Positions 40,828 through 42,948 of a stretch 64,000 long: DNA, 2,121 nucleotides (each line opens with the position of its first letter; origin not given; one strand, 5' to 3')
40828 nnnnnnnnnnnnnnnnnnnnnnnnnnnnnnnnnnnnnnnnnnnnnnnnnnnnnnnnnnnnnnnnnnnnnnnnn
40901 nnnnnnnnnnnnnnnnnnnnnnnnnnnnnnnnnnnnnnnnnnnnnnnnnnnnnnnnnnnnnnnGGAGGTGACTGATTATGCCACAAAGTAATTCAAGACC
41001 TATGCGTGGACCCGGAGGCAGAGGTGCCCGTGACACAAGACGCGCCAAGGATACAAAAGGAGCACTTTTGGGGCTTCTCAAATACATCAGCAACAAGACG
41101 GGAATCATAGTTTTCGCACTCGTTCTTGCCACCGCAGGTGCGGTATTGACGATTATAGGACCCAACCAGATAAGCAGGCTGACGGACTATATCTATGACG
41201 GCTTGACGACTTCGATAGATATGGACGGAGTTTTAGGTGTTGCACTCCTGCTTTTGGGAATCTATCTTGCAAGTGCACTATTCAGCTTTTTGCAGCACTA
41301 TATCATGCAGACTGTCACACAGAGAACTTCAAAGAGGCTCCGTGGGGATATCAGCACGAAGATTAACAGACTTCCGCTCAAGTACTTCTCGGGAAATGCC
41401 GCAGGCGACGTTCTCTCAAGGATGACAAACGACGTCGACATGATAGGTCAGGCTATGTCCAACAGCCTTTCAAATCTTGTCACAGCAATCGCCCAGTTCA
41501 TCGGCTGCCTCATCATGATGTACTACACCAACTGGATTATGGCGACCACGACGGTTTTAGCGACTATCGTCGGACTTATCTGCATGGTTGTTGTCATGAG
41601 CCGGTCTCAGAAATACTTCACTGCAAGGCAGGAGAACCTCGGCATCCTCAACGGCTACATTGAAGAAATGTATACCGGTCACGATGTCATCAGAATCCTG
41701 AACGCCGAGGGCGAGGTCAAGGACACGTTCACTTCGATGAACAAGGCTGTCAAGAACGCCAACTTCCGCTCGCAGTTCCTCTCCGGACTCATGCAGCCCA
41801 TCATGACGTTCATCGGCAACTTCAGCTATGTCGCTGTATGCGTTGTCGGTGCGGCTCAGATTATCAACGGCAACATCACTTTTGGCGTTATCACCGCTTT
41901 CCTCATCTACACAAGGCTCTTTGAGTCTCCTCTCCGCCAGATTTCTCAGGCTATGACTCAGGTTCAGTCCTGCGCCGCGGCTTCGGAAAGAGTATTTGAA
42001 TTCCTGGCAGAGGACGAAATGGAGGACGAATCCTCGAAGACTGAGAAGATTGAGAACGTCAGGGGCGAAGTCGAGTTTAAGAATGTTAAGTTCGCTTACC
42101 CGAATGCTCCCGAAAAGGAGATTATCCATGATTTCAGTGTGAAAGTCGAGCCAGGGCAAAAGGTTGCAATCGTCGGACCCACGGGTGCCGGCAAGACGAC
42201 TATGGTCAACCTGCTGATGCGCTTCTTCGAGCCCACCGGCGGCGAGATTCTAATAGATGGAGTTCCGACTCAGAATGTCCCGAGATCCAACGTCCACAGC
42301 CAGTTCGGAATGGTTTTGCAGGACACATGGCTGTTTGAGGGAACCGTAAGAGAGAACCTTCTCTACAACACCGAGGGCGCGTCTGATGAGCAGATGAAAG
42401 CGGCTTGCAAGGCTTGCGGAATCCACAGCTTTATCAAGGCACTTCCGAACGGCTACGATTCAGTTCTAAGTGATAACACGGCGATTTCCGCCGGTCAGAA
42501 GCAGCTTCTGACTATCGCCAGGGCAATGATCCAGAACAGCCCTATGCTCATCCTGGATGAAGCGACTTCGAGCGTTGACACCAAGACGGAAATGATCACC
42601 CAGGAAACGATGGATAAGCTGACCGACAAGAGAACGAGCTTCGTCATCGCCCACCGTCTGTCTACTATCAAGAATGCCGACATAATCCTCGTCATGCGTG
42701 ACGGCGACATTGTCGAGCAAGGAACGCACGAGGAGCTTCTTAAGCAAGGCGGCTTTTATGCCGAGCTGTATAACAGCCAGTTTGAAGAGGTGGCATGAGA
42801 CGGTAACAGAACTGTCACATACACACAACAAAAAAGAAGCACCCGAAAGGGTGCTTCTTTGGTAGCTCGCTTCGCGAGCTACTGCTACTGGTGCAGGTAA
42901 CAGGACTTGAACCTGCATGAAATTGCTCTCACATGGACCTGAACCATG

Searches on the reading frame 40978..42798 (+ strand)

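Call 66: search_protein_families(library=pfam, proteins=[window:40978-42798:+], max_evalue=0.001)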
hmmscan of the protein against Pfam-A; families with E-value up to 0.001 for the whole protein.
window:40978-42798:+ (606 aa): 3 families
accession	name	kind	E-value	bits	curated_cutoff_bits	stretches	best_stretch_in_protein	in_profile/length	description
PF00664.28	ABC_membrane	-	5e-51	174.4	28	1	45-315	2-270/274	ABC transporter transmembrane region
PF00005.33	ABC_tran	-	3e-30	106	25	1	384-531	2-137/137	ABC transporter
PF02463.25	SMC_N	-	1.6e-06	28.1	40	1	502-572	136-210/220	RecF/RecN/SMC N terminal domain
